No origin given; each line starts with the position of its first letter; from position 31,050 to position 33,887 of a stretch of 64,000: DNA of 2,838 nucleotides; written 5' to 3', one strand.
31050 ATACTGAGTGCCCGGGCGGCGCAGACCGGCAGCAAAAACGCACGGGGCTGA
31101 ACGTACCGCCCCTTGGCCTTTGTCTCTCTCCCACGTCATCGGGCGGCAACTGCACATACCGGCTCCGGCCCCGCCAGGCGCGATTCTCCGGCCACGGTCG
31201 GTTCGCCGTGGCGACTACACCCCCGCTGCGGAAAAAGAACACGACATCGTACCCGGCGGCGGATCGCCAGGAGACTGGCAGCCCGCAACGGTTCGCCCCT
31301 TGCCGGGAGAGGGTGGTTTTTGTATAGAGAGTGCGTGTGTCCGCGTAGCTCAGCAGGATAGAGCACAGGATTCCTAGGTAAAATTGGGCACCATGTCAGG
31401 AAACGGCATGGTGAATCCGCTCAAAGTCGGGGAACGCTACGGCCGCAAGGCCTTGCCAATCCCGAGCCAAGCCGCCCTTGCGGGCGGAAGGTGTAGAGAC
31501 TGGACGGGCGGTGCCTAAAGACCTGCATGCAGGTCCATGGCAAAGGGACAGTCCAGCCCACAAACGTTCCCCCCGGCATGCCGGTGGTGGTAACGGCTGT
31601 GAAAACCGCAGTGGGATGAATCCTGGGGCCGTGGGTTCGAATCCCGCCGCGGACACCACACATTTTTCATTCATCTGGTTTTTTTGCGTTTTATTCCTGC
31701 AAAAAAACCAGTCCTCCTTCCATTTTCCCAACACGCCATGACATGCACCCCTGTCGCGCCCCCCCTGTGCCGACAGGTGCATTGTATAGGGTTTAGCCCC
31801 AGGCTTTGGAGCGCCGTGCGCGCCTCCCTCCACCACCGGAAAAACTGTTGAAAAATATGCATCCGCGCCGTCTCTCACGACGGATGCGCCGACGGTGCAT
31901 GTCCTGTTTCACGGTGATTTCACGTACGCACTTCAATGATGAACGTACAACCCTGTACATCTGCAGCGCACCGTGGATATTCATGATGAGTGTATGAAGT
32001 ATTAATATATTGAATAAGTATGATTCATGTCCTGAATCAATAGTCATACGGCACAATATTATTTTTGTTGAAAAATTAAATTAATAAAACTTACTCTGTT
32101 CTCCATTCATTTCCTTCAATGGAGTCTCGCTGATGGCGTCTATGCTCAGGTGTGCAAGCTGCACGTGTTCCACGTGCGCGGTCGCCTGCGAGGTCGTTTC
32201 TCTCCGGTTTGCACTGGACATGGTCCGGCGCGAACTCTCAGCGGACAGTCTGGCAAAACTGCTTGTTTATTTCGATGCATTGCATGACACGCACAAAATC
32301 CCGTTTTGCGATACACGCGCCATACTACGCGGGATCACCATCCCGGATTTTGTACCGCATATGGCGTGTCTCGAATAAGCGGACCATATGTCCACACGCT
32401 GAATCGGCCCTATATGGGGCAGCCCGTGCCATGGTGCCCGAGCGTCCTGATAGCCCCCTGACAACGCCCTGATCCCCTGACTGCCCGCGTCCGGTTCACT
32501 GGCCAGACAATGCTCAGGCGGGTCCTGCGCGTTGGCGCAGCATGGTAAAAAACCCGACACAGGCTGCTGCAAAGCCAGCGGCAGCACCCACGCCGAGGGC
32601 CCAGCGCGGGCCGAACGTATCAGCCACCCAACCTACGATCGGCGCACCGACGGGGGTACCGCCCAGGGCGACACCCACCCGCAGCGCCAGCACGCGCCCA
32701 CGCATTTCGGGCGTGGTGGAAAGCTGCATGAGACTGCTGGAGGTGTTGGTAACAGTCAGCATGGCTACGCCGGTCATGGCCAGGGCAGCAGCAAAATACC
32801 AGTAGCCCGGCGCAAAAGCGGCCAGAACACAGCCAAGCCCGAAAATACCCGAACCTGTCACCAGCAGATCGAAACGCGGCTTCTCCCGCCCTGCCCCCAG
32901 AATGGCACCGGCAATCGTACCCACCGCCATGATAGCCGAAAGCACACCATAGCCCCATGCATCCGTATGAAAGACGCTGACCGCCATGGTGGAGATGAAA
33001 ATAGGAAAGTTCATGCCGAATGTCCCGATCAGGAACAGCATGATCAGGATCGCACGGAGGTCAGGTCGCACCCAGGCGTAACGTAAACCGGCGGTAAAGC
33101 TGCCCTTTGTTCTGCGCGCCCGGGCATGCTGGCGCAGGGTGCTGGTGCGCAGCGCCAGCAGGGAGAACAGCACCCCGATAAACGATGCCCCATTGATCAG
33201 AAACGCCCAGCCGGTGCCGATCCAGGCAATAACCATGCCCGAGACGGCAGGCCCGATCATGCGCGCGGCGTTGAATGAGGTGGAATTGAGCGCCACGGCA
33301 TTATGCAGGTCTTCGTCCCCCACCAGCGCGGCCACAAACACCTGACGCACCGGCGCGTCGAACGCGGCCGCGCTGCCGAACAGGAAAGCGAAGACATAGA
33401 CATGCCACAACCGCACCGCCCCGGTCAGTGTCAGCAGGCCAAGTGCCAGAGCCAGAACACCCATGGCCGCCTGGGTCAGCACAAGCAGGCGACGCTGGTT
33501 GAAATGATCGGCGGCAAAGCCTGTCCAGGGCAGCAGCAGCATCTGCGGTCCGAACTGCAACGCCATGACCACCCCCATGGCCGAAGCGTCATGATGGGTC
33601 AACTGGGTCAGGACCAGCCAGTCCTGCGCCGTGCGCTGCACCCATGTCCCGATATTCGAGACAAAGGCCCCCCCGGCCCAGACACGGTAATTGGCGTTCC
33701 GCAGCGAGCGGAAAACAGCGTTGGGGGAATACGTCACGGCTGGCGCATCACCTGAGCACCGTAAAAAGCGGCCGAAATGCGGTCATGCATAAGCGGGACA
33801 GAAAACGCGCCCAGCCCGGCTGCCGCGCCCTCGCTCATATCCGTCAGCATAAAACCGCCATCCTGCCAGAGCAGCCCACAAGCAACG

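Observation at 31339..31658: tRNA-Arg(CCU) gene split by a 243-nt self-splicing-type group I intron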

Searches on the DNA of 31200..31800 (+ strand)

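Call 4: search_rna_families(source=window, start=31200, end=31800, threshold=evalue, max_evalue=10, show_alignments=5)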
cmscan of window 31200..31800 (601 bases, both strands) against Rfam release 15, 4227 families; matches with E-value up to 10: 11.
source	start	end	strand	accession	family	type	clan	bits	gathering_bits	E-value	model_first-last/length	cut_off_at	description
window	31364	31568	+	RF00028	Intron_gpI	Intron;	-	23.7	50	0.00074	1-253/253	no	Group I catalytic intron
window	31676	31710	+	RF03578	mir-3910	Gene; miRNA;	-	15.7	95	4.6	1-82/82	no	mir-3910 microRNA precursor family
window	31580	31654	+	RF01684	mascRNA-menRNA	Gene;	-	15.6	42.5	2.8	1-56/56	no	MALAT1-associated small cytoplasmic RNA/MEN beta RNA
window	31674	31714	-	RF03640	mir-3747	Gene; miRNA;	-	15.5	63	4.3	1-67/67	no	mir-3747 microRNA precursor family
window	31676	31710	-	RF03578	mir-3910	Gene; miRNA;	-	15.2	95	6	1-82/82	no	mir-3910 microRNA precursor family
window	31470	31521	-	RF01519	CC0196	Gene; sRNA;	-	13.8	35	1.9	1-58/58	no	Caulobacter sRNA CC0196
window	31630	31647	+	RF00023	tmRNA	Gene;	CL00001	13.7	47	0.0019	346-363/374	no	transfer-messenger RNA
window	31675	31713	+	RF03323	mir-3613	Gene; miRNA;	-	13.7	91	9.5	22-66/86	no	mir-3613 microRNA precursor family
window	31633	31645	-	RF04351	Plastid-psbl-rps4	Cis-reg;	-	13.5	68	8.2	11-23/53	no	Plastid-psbl-rps4 3UTR RNA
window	31648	31737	-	RF01625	ceN28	Gene; snRNA; snoRNA; CD-box;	-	13.5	70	9.9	1-88/88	no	Caenorhabditis snoRNA ceN28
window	31647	31678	-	RF01308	sR58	Gene; snRNA; snoRNA; CD-box;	-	13.2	55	4.7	1-55/55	no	Small nucleolar RNA sR58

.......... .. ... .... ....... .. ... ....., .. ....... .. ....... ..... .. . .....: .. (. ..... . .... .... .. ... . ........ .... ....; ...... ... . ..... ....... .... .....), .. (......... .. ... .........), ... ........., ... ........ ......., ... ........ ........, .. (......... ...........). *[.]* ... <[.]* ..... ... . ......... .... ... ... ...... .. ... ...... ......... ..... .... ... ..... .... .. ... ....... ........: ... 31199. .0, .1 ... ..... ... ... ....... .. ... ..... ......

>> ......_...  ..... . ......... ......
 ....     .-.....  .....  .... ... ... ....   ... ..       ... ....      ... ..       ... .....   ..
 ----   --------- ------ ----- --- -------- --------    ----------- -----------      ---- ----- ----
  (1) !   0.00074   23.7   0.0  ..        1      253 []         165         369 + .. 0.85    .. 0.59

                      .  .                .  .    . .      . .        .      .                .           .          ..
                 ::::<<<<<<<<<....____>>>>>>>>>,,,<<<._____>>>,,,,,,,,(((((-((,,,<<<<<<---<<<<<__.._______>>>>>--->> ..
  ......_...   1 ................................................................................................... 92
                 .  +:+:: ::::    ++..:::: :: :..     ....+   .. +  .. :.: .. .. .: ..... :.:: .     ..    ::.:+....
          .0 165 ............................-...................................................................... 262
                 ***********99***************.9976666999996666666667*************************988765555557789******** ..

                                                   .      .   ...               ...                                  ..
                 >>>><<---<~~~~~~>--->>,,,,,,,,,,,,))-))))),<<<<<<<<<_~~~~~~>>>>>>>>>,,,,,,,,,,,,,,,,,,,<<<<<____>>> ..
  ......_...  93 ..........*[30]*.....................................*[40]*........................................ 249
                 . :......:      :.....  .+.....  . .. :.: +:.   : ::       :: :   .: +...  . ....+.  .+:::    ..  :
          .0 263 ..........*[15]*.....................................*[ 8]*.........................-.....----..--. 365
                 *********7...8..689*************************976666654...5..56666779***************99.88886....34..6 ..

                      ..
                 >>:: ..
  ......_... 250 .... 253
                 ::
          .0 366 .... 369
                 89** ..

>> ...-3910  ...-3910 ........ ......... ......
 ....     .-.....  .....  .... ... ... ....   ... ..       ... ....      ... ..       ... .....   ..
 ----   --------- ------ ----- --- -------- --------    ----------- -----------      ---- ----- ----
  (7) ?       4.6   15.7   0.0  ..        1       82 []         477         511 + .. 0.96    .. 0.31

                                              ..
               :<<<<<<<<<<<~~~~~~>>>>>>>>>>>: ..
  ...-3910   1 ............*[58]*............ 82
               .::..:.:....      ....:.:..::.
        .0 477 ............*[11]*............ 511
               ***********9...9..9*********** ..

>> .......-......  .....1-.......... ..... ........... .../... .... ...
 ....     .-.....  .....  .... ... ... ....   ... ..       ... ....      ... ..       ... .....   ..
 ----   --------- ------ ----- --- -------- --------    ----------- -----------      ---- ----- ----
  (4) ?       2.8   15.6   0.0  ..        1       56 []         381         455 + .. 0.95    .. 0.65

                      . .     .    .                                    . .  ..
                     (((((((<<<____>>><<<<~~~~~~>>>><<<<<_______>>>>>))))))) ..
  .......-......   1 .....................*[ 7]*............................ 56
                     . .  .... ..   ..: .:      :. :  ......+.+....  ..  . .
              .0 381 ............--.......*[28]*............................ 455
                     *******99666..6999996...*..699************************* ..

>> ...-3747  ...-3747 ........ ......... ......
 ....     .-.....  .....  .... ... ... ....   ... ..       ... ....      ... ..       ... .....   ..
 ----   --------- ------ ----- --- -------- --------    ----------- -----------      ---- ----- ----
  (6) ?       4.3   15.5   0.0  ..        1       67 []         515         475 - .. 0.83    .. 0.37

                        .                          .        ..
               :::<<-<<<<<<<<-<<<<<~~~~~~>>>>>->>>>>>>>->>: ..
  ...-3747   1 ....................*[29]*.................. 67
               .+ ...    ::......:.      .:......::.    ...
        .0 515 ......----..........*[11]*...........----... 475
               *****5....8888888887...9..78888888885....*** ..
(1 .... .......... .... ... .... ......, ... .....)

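Call 45: search_dna_similar(query=window:31339-31658:+, collection=plasmids, mode=distant, max_rows=25)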
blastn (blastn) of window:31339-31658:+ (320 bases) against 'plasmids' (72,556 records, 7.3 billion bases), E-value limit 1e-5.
Records with a match: 1265; places in all: 1286; records where one place covers at least 80% of the query: 0.
Best place of each record, by identity: 80-90% 1260; 60-80% 5.
By first word of the organism name: Escherichia 486; Klebsiella 357; Salmonella 114; Acinetobacter 78; Enterobacter 50; Shigella 48; Citrobacter 47; Aeromonas 12; Raoultella 12; Pseudomonas 11; and 9 more.
By predicted mobility (MOB-suite, as given by PLSDB): conjugative 921; mobilizable 197; non-mobilizable 147.
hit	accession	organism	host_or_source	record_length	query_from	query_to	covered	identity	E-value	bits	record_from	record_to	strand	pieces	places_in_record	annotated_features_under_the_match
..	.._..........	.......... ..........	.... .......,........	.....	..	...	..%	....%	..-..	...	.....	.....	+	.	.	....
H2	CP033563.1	Acinetobacter nosocomialis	Homo sapiens,Bacterial culture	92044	79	229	47%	83.8%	9e-33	147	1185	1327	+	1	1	hypothetical protein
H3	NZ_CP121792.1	Aeromonas caviae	Homo sapiens,plasma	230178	79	229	47%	83.8%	9e-33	147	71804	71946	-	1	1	none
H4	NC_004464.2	Citrobacter freundii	-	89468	79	229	47%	83.8%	1e-31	143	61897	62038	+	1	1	none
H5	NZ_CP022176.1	Aeromonas salmonicida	Atlantic salmon,The RAS Atlantic Salmon ...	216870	79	229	47%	83.8%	1e-31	143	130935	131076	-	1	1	none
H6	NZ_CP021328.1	Raoultella ornithinolytica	Homo sapiens,necrotic tissue,necrotic ...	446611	79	229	47%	83.8%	1e-31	143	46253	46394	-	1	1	none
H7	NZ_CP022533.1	Enterobacter hormaechei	Homo sapiens,endotracheal tube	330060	79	229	47%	83.8%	1e-31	143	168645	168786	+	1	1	none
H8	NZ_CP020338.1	Shigella flexneri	cell culture,hospitalized patients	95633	79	229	47%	83.8%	1e-31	143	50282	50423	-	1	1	none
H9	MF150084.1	Klebsiella pneumoniae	Homo sapiens,single cell,urine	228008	79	229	47%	83.8%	1e-31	143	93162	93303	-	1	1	none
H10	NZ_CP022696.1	Citrobacter farmeri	Homo sapiens,Rectal swab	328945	79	229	47%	83.8%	1e-31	143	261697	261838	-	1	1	none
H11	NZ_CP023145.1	Escherichia coli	food,raw milk cheese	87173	79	229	47%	83.8%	1e-31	143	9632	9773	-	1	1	none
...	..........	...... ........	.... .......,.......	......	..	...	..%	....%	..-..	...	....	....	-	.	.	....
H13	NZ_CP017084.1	Proteus mirabilis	Homo sapiens,sputum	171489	79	229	47%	83.8%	1e-31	143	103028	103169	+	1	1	none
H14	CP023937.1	Klebsiella pneumoniae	Homo sapiens,rectal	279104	79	229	47%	83.8%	1e-31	143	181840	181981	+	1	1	none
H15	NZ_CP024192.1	Klebsiella pneumoniae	Homo sapiens,rectal swab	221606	79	229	47%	83.8%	1e-31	143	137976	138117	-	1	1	none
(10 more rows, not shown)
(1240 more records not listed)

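Call 46: search_dna_similar(query=window:31339-31658:+, collection=phages, mode=distant, max_rows=15)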
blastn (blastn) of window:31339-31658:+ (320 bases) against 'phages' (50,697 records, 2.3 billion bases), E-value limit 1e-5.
Records with a match: 2; places in all: 2; records where one place covers at least 80% of the query: 0.
Best place of each record, by identity: 60-80% 2.
By first word of the organism name: Gordonia 2.
By host as written in the record: Gordonia terrae 3612 2.
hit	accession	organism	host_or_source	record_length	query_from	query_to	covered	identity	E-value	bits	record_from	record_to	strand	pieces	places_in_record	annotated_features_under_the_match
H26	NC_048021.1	Gordonia phage Daredevil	Gordonia terrae 3612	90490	82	228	46%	68.3%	4e-6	57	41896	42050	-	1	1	none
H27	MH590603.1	Gordonia phage Daredevil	Gordonia terrae 3612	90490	82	228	46%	68.3%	4e-6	57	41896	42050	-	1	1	none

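Call 48: get_annotated_region(hit=H4, flank=3000)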
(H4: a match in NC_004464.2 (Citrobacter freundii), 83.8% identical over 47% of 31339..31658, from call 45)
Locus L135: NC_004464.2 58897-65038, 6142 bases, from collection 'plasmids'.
description: Citrobacter freundii plasmid pCTX-M3, complete sequence
organism: Citrobacter freundii (NCBI taxid 546)
taxonomy: Bacteria; Pseudomonadota; Gammaproteobacteria; Enterobacterales; Enterobacteriaceae; Citrobacter; Citrobacter freundii
host: -; source: -; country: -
typing (MOB-suite, as given by PLSDB): conjugative; replicon IncL/M,rep_cluster_1254; relaxase MOBP; mating-pair formation MPF_I
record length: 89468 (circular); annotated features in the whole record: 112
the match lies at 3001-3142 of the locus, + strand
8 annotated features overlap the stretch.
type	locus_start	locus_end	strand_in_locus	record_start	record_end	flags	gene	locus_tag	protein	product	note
CDS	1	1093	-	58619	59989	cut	-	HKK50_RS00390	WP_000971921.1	IS1182-like element ISCfr1 family transposase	GO:0006313 - DNA transposition [Evidence IEA]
CDS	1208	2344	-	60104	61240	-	-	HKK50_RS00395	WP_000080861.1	DUF3883 domain-containing protein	-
CDS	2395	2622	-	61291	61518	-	-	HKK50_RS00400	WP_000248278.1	hypothetical protein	-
CDS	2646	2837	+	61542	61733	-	-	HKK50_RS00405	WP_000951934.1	hypothetical protein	-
CDS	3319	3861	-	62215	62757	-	-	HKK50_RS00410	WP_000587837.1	AAA family ATPase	-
predicted_resistance_gene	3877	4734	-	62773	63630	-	aac(3)-IId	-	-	aminoglycoside N-acetyltransferase AAC(3)-IId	predicted by amrfinderplus; class AMINOGLYCOSIDE; identity 100.0%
CDS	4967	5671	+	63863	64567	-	-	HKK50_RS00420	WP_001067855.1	IS6-like element IS26 family transposase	GO:0006313 - DNA transposition [Evidence IEA]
CDS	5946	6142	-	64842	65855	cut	intI1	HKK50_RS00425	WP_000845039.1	class 1 integron integrase IntI1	-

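Call 49: get_annotated_region(hit=H1, flank=3000)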
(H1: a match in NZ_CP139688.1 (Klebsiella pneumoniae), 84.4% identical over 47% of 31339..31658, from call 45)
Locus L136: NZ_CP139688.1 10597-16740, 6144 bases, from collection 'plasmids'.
description: Klebsiella pneumoniae strain P6 plasmid p6Inc, complete sequence
organism: Klebsiella pneumoniae (NCBI taxid 573)
taxonomy: Bacteria; Pseudomonadota; Gammaproteobacteria; Enterobacterales; Enterobacteriaceae; Klebsiella; Klebsiella pneumoniae
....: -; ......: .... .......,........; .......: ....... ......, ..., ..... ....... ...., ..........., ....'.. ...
typing (MOB-suite, as given by PLSDB): conjugative; replicon IncL/M; relaxase MOBC,MOBP; mating-pair formation MPF_I
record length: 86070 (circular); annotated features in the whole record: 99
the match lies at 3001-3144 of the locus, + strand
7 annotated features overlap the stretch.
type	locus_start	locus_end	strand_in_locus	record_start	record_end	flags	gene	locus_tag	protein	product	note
CDS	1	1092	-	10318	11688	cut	-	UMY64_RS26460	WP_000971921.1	IS1182-like element ISCfr1 family transposase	GO:0006313 - DNA transposition [Evidence IEA]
CDS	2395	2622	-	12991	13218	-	-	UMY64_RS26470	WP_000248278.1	hypothetical protein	-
CDS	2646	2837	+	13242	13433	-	-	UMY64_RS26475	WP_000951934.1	hypothetical protein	-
CDS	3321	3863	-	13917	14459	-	-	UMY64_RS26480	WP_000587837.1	AAA family ATPase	-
CDS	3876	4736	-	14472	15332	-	aac(3)-IId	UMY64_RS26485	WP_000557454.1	aminoglycoside N-acetyltransferase AAC(3)-IId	-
predicted_resistance_gene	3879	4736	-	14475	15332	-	aac(3)-IId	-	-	aminoglycoside N-acetyltransferase AAC(3)-IId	predicted by amrfinderplus; class AMINOGLYCOSIDE; identity 100.0%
CDS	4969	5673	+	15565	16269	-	-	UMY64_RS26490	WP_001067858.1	IS6-like element IS26 family transposase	GO:0006313 - DNA transposition [Evidence IEA]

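Call 59: search_dna_similar(query=L135:2927-3225:+, collection=ecoli_genomes, mode=near, max_rows=12)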
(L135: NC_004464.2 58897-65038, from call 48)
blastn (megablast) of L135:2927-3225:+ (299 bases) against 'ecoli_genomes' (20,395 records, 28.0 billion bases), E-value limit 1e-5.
Records with a match: 659; places in all: 671; records where one place covers at least 80% of the query: 648.
Genomes with a match: 636 of 5426; with a place that covers at least 80% of the query: 625. Places per genome that has any: lowest 1, median 1, highest 3. On chromosomes: 82 places; on plasmids: 589.
Best place of each record, by identity: >=99% 657; 95-99% 1; 90-95% 1.
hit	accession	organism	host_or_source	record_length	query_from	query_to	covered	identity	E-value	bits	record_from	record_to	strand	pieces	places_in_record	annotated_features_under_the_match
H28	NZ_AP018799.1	Escherichia coli strain E2855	Bos taurus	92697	1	299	100%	100.0%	2e-154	553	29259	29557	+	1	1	none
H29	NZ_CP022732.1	Escherichia coli strain SA186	Homo sapiens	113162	1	299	100%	100.0%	2e-154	553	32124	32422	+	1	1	none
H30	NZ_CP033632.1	Escherichia coli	chicken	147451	1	299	100%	100.0%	2e-154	553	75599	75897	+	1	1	none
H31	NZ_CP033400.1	Escherichia coli strain WCHEC020031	Homo sapiens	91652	1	299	100%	100.0%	2e-154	553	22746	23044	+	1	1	none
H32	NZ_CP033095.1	Escherichia coli strain CP53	pig feces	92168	1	299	100%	100.0%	2e-154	553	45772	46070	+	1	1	none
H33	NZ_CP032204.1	Escherichia coli strain AR_0013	missing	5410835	1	299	100%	100.0%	2e-154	553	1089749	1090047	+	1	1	none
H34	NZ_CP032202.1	Escherichia coli strain AR_0086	missing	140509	1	299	100%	100.0%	2e-154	553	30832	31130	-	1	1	none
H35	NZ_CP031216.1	Escherichia coli strain Es_ST80_L1_NDM_10_2017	Homo sapiens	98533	1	299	100%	100.0%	2e-154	553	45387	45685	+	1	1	none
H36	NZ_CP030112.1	Escherichia coli strain MCJCHV-1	Homo sapiens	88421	1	299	100%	100.0%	2e-154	553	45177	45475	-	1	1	none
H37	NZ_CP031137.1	Escherichia coli strain CFSAN064035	biological fluid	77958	1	299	100%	100.0%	2e-154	553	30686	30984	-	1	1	none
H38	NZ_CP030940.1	Escherichia coli strain AMSHJX01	Giant panda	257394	1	299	100%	100.0%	2e-154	553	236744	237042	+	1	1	none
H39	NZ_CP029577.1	Escherichia coli strain DA33135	Homo sapiens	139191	1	299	100%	100.0%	2e-154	553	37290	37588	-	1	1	none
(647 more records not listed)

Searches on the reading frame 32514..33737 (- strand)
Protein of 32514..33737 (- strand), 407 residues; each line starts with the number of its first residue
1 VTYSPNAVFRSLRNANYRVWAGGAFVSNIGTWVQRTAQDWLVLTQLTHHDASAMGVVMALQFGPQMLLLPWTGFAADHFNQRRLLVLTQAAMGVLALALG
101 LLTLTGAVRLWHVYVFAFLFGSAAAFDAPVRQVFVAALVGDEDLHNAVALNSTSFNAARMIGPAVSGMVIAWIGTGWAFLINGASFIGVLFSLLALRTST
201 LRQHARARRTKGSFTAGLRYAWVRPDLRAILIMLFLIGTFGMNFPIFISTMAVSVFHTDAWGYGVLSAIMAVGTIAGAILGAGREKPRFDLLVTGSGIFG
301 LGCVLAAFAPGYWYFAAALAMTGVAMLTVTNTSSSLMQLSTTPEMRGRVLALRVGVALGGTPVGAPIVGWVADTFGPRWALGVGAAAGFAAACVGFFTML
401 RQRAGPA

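Call 18: search_protein_families(library=pfam, proteins=[window:32514-33737:-])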
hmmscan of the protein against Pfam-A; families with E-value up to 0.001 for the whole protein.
window:32514-33737:- (407 aa): 2 families
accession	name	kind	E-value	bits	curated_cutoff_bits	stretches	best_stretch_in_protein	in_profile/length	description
PF05977.19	MFS_3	-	3.1e-47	161.6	27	1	11-402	6-397/524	Transmembrane secretion effector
PF07690.21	MFS_1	-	1.5e-33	116.6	33.4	2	22-280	3-254/347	Major Facilitator Superfamily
